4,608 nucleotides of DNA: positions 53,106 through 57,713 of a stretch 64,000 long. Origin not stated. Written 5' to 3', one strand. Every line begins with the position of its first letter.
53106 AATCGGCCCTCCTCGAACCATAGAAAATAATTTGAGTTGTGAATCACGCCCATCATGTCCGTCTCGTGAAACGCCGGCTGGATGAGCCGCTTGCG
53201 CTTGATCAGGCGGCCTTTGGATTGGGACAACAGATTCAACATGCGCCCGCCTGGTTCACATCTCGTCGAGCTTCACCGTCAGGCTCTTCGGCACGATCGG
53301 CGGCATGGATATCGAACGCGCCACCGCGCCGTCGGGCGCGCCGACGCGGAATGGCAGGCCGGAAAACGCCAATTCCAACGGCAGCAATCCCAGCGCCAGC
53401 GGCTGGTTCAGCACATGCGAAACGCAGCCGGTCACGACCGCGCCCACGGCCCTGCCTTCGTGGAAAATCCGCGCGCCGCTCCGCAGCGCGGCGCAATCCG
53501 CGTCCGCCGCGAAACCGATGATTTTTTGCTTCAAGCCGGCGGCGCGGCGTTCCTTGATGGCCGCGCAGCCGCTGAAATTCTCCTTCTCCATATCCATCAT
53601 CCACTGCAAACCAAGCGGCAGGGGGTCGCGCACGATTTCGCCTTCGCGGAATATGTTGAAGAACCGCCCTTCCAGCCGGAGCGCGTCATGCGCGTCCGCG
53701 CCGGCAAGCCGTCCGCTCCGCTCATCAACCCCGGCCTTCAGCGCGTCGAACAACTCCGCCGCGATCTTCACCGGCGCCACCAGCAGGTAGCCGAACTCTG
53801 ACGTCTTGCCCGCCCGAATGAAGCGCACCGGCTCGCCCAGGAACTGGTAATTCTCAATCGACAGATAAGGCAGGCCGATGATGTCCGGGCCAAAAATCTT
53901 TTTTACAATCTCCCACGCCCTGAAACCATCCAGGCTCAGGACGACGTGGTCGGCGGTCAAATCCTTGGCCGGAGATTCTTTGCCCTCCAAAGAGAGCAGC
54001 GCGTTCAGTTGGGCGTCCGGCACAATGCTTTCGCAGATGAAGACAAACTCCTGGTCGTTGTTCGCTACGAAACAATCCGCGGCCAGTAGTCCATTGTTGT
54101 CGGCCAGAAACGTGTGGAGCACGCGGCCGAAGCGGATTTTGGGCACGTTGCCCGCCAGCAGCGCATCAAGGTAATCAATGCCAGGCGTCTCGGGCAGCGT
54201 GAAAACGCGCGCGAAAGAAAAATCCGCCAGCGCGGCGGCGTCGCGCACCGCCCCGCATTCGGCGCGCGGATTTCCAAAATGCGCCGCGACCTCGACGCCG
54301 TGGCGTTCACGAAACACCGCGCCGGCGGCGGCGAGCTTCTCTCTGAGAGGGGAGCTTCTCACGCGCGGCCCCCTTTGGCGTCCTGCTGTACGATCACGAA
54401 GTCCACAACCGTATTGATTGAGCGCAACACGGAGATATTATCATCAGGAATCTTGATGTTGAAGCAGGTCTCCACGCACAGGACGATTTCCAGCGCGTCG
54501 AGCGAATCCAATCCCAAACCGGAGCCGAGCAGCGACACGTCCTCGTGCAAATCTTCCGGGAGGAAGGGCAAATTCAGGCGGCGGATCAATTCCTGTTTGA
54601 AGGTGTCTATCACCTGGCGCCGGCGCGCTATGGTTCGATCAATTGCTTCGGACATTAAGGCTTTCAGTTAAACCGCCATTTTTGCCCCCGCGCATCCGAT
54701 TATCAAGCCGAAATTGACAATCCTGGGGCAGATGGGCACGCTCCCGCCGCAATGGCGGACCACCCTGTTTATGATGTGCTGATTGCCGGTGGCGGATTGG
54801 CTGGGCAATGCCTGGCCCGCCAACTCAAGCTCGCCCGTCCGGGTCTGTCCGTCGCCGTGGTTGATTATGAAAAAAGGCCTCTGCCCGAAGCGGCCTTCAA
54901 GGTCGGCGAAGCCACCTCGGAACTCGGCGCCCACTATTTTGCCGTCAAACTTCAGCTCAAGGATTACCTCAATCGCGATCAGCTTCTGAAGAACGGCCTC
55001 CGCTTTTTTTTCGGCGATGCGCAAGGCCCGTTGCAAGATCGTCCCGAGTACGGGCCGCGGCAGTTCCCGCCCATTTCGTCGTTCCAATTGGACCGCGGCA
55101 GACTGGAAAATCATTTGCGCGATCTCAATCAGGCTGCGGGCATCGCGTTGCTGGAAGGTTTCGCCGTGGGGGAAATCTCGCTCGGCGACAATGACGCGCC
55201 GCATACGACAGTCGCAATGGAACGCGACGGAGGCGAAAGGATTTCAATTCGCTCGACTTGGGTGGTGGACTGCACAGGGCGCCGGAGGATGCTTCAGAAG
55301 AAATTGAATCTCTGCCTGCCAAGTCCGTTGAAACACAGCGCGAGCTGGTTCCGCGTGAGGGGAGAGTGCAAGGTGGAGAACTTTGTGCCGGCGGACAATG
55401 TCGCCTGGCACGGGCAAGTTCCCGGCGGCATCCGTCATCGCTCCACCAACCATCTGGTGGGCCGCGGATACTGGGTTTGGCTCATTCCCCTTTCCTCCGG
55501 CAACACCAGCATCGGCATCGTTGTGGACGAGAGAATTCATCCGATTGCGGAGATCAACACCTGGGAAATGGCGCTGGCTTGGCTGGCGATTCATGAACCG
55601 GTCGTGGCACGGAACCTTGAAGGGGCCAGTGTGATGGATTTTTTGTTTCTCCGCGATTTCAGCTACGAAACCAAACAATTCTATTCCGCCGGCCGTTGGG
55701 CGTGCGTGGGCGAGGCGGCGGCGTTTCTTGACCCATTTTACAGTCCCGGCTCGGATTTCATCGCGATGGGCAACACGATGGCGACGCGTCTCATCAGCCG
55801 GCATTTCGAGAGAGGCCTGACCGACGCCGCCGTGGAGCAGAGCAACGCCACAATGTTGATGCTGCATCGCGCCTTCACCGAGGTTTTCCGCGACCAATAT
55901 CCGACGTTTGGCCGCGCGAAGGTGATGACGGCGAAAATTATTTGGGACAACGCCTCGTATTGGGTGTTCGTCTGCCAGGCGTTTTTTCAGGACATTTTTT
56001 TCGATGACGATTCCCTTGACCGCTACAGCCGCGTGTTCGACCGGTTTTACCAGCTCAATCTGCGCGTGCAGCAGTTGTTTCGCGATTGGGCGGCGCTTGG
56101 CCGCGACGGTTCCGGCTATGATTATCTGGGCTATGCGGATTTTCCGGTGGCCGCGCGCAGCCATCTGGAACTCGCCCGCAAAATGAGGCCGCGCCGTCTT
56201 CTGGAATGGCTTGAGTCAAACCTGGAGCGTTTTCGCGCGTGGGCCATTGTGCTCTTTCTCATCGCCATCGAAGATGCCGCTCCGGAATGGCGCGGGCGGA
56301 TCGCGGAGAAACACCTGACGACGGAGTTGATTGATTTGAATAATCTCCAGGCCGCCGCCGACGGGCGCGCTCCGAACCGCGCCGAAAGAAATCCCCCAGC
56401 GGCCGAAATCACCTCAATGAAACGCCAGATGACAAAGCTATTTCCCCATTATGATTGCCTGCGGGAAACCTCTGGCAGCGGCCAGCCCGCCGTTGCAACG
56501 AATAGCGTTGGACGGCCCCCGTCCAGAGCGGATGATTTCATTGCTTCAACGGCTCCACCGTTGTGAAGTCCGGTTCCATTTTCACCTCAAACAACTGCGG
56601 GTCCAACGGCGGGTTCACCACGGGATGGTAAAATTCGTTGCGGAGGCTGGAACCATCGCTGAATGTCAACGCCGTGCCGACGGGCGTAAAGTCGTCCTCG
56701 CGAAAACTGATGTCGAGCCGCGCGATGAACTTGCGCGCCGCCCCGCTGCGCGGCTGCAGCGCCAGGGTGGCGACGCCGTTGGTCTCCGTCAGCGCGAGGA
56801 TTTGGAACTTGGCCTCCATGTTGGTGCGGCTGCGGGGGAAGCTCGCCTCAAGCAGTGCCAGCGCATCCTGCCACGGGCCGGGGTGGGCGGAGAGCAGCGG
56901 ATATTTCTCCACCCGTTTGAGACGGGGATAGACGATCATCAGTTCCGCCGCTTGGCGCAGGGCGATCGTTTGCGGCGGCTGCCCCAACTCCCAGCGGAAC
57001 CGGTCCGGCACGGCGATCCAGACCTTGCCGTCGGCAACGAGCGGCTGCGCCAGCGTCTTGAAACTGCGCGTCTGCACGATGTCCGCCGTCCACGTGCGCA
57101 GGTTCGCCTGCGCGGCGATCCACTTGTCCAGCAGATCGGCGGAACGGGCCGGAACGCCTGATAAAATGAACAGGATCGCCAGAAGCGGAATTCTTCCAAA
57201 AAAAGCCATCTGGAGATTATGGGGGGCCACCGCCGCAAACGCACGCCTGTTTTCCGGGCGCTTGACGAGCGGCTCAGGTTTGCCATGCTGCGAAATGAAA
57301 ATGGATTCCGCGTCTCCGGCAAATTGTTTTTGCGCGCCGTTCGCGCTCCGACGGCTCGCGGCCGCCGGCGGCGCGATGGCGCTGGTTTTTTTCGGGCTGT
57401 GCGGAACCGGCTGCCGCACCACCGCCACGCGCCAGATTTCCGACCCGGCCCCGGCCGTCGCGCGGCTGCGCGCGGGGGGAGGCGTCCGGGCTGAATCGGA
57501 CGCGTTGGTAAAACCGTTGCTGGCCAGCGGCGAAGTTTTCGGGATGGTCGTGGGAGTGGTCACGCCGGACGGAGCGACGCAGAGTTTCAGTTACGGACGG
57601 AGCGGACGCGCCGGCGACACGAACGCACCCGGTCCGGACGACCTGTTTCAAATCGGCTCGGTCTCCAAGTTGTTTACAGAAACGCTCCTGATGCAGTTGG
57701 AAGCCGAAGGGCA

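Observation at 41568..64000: Large aryl-polyene/flexirubin-type lipid biosynthetic gene cluster with a halogenase and several atypical additions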

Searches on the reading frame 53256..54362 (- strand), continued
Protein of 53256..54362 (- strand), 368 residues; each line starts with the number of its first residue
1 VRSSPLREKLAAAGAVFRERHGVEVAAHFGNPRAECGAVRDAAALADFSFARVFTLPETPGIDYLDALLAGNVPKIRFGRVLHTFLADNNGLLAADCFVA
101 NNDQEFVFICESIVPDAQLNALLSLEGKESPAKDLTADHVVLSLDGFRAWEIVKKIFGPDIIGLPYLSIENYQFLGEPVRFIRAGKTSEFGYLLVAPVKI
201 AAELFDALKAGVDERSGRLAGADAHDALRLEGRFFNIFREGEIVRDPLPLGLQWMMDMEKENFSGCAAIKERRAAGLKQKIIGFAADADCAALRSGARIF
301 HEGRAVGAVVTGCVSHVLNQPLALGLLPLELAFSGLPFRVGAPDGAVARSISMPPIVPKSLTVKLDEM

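Call 76: find_homologous_proteins(query=window:53256-54362:-, max_evalue=1e-10)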
Query window:53256-54362:- (368 aa): 599 proteins with E <= 1e-10 among 8000 candidates; the best 120 are listed.
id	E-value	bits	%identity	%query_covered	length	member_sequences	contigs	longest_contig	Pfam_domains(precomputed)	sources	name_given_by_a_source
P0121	8.3e-240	813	99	100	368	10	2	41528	PF01571.27,PF08669.18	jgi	jgi:aminomethyltransferase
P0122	1.5e-211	720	88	100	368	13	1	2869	PF01571.27,PF08669.18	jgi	-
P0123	3.7e-210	715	87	100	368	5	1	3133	PF01571.27,PF08669.18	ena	-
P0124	2.4e-208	709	87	100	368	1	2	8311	PF01571.27,PF08669.18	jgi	-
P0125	8.7e-208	707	87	99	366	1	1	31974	PF01571.27,PF08669.18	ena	-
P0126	1.1e-207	707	87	99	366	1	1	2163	PF01571.27,PF08669.18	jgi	jgi:glycine cleavage system aminomethyltransferase T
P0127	4.1e-207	705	87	99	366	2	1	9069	PF01571.27,PF08669.18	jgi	jgi:aminomethyltransferase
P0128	3.7e-205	699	85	99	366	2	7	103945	PF01571.27,PF08669.18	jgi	jgi:aminomethyltransferase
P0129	3.1e-204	696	84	100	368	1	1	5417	PF01571.27,PF08669.18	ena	-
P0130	1.6e-203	693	84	100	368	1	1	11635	PF01571.27,PF08669.18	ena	-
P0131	6.6e-203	691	84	100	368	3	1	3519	PF01571.27,PF08669.18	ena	-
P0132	1.4e-201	687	83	100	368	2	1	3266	PF01571.27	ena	-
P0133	2.0e-201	686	83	100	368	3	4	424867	PF01571.27,PF08669.18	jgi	jgi:aminomethyltransferase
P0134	5.4e-201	685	83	100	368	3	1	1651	PF01571.27,PF08669.18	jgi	-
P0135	1.3e-200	684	85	99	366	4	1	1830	PF01571.27,PF08669.18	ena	-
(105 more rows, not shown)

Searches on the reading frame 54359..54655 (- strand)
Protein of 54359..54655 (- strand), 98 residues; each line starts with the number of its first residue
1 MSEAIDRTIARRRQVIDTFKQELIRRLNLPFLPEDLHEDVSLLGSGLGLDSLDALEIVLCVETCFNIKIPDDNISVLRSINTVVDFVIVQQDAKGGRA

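Call 5: search_protein_families(library=pfam, proteins=[window:54359-54655:-], max_evalue=0.01)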
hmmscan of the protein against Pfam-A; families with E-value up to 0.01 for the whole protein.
window:54359-54655:- (98 aa): 2 families
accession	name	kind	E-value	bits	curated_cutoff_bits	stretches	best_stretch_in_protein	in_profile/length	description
PF00550.31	PP-binding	-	2.5e-07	31.3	20.8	1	32-87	14-67/67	Phosphopantetheine attachment site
PF14573.12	PP-binding_2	-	6.5e-05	23.5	32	1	50-94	47-91/96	Acyl-carrier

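Call 9: search_protein_families(library=ncbifam, proteins=[window:54359-54655:-], max_evalue=0.001)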
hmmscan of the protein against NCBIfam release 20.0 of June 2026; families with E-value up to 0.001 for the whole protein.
window:54359-54655:- (98 aa): 14 families
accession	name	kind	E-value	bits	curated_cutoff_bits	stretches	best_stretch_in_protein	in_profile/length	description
TIGR00517.1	acyl_carrier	equivalog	3.9e-10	39.4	70.45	1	46-87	32-73/77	acyl carrier protein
NF006617.0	PRK09184.1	subfamily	1.5e-09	37.7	70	1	21-89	20-92/96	phosphopantetheine-binding protein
NF002151.0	PRK00982.1-5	equivalog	6.8e-09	35.7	92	1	33-87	20-73/78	acyl carrier protein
NF002148.0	PRK00982.1-2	subfamily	6.9e-09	35.4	71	1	37-88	25-75/79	acyl carrier protein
NF002149.0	PRK00982.1-3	equivalog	1.5e-08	34.4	106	1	34-90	21-76/78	acyl carrier protein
NF002147.0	PRK00982.1-1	equivalog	3.9e-08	33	84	1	46-91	36-81/83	acyl carrier protein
NF009104.0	PRK12449.1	equivalog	4.4e-08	32.9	70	1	43-89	31-77/80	acyl carrier protein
NF002150.0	PRK00982.1-4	subfamily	5.4e-08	33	66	1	46-91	34-79/80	acyl carrier protein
NF058660.1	cispen_ACP_AmcB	equivalog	2.7e-07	30.7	80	1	17-87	4-75/80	cispentacin biosynthesis acyl carrier protein AmcB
NF040636.1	AcpM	exception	9.6e-07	28.7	146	1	46-88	34-76/93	meromycolate extension acyl carrier protein AcpM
NF005480.0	PRK07081.1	equivalog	1.9e-05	24.5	72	1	47-88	31-74/83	acyl carrier protein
NF005798.0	PRK07639.1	equivalog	3.9e-05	24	100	1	11-88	2-79/91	petrobactin biosynthesis protein AsbD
NF003757.0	PRK05350.1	equivalog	0.00031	20.8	65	1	14-87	6-76/83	acyl carrier protein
TIGR04069.1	ocin_ACP_rel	hypoth_equivalog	0.00041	20.8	70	1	40-85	28-75/77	peptide maturation system acyl carrier-related protein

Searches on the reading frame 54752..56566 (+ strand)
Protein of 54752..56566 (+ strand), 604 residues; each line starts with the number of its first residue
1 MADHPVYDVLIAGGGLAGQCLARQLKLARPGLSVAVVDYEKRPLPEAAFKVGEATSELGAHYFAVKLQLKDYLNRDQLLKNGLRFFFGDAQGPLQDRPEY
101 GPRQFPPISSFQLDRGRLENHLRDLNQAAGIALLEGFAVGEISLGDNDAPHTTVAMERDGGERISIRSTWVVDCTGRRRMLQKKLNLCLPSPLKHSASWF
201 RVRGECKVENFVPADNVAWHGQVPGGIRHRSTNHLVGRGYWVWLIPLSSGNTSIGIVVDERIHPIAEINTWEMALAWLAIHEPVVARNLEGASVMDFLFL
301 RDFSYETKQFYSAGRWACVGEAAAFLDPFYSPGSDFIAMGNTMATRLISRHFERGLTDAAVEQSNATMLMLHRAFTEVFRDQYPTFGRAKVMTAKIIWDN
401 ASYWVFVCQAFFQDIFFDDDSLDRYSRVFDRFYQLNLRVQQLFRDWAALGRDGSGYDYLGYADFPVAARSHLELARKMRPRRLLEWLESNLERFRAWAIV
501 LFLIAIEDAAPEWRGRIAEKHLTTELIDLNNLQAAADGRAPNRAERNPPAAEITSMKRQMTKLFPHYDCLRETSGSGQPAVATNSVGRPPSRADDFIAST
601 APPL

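Call 6: search_protein_families(library=pfam, proteins=[window:54752-56566:+], max_evalue=0.01)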
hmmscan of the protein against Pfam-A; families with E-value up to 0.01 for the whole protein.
window:54752-56566:+ (604 aa): 6 families
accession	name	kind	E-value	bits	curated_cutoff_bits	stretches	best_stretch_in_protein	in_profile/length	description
PF04820.20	Trp_halogenase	-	3.7e-11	43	21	1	110-370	152-373/458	Tryptophan halogenase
PF01494.25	FAD_binding_3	-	2.6e-05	24.1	22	1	7-234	2-220/349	FAD binding domain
PF01266.30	DAO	-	2.9e-05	24.2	27.9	1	8-41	1-32/353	FAD dependent oxidoreductase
PF12831.13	FAD_oxidored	-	0.0039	17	27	1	8-176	1-145/416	FAD dependent oxidoreductase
PF00890.30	FAD_binding_2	-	0.0052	16.5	20.4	0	8-41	1-32/414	FAD binding domain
PF05834.18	Lycopene_cycl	-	0.0099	15.4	23.4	1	8-41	1-34/380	Lycopene cyclase protein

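Call 9: search_protein_families(library=ncbifam, proteins=[window:54752-56566:+], max_evalue=0.001)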
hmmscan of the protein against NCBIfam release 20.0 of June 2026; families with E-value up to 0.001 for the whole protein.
window:54752-56566:+ (604 aa): 7 families
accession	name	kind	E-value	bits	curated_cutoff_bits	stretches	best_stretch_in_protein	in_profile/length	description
NF033113.0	halo_ClmS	equivalog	3e-19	69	900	1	8-355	4-328/570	chloramphenicol-biosynthetic FADH2-dependent halogenase CmlS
NF049967.1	QhpG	equivalog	5.7e-16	58.4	240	1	9-333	1-271/423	flavin-dependent monooxygenase QhpG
TIGR02032.1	GG-red-SF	subfamily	5.7e-14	52.5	158.8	1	7-347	1-296/297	geranylgeranyl reductase family protein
NF038171.1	maturase_LodB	equivalog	1.7e-08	34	400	0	8-187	1-169/361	lysine-epsilon-oxidase maturase LodB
NF041080.1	DGGGPL_reductase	equivalog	2.8e-08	33.1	580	1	7-263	2-233/447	digeranylgeranylglycerophospholipid reductase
NF038174.1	maturase_GoxB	equivalog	2.3e-05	23.6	400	0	8-184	2-160/358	glycine oxidase maturase GoxB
TIGR01790.1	carotene-cycl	subfamily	0.00013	21.2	209.5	0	8-39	1-30/387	lycopene cyclase family protein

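Call 37: search_solved_structures(query=window:54752-56566:+, max_evalue=0.001, show_alignments=1)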
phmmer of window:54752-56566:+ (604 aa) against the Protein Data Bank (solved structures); distinct sequences matched with E-value up to 0.001: 17.
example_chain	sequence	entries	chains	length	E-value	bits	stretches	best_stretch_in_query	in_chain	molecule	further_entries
3i3l_A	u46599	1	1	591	2.6e-16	62.7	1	9-361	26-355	Alkylhalidase CmlS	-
8zop_A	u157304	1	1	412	2.1e-15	59.7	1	4-363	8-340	Halogenase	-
5dbj_E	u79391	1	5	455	1.2e-13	53.9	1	1-336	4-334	FADH2-dependent halogenase PltA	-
5bva_A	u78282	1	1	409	1.7e-12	50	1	235-344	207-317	flavin-dependent halogenase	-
5bul_A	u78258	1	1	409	3.8e-12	48.9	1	235-338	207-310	flavin-dependent halogenase triple mutant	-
7xgb_A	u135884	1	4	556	3.9e-12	48.9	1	159-350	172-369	Tetracycline 7-halogenase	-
7fco_A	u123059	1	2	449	3.9e-12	48.9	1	110-344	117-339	ChlB4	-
7v0b_A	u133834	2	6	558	3.9e-12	48.9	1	159-350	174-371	Tetracycline 7-halogenase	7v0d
3e1t_A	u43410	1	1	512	7.2e-10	41.4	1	5-348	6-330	Halogenase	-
8gu0_A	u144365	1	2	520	3.3e-09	39.2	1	166-351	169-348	Non-heme halogenase radH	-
3nix_A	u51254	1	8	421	3.4e-09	39.2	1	8-343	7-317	Flavoprotein/dehydrogenase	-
5buk_A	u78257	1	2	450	2e-08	36.6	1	4-351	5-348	FADH2-dependent halogenase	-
5wgv_A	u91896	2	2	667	2.7e-08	36.2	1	7-250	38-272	Flavin-dependent halogenase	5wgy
5wgt_A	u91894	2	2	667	7.2e-08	34.8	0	7-250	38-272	Flavin-dependent halogenase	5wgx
5wgu_A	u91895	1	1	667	9.6e-08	34.4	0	7-250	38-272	Flavin-dependent halogenase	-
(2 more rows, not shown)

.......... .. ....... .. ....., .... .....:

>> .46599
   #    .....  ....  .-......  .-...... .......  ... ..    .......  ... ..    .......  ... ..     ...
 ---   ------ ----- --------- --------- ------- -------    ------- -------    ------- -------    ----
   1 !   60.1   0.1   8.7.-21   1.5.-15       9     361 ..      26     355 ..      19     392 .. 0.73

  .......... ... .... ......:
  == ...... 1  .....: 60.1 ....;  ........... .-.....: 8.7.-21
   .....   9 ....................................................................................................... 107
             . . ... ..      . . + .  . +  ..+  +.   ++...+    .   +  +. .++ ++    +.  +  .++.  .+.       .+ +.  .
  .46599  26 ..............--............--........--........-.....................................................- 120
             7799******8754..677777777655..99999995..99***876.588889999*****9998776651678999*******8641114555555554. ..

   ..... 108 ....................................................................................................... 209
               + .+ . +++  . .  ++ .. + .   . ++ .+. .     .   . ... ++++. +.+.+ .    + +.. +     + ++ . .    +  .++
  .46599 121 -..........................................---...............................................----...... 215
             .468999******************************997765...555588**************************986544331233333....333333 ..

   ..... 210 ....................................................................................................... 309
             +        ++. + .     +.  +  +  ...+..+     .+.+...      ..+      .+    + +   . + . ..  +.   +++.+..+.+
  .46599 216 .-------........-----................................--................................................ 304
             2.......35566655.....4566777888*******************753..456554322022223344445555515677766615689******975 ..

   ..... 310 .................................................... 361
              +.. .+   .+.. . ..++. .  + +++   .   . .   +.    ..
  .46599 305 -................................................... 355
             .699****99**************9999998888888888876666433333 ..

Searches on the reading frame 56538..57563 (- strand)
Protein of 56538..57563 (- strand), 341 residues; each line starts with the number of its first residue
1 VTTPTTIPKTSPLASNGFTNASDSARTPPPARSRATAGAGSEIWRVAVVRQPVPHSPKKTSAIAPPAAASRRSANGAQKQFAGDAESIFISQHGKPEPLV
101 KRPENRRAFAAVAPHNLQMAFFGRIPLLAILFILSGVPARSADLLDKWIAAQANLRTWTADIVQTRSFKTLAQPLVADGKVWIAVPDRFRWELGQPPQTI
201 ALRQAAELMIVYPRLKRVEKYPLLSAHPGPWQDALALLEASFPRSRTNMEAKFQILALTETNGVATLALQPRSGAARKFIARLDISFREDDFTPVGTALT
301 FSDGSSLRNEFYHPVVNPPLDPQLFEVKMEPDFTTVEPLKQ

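Call 5: search_protein_families(library=pfam, proteins=[window:56538-57563:-], max_evalue=0.01)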
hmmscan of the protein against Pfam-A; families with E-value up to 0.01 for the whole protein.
window:56538-57563:- (341 aa): 1 family
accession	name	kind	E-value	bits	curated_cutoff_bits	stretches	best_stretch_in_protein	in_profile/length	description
PF03548.22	LolA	-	8.8e-11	42.3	23.6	1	154-327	2-164/165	Outer membrane lipoprotein carrier protein LolA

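Call 9: search_protein_families(library=ncbifam, proteins=[window:56538-57563:-], max_evalue=0.001)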
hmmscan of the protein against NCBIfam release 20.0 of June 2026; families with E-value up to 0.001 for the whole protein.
window:56538-57563:- (341 aa): 2 families
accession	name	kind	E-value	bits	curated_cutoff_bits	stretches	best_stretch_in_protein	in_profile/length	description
TIGR00547.2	lolA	equivalog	5.4e-11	42.3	112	1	131-330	8-194/202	outer membrane lipoprotein periplasmic chaperone LolA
NF053544.1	LolA2_flexi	equivalog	8.3e-09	35.1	125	1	146-326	33-207/208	flexirubin biosynthesis/transport protein LolA2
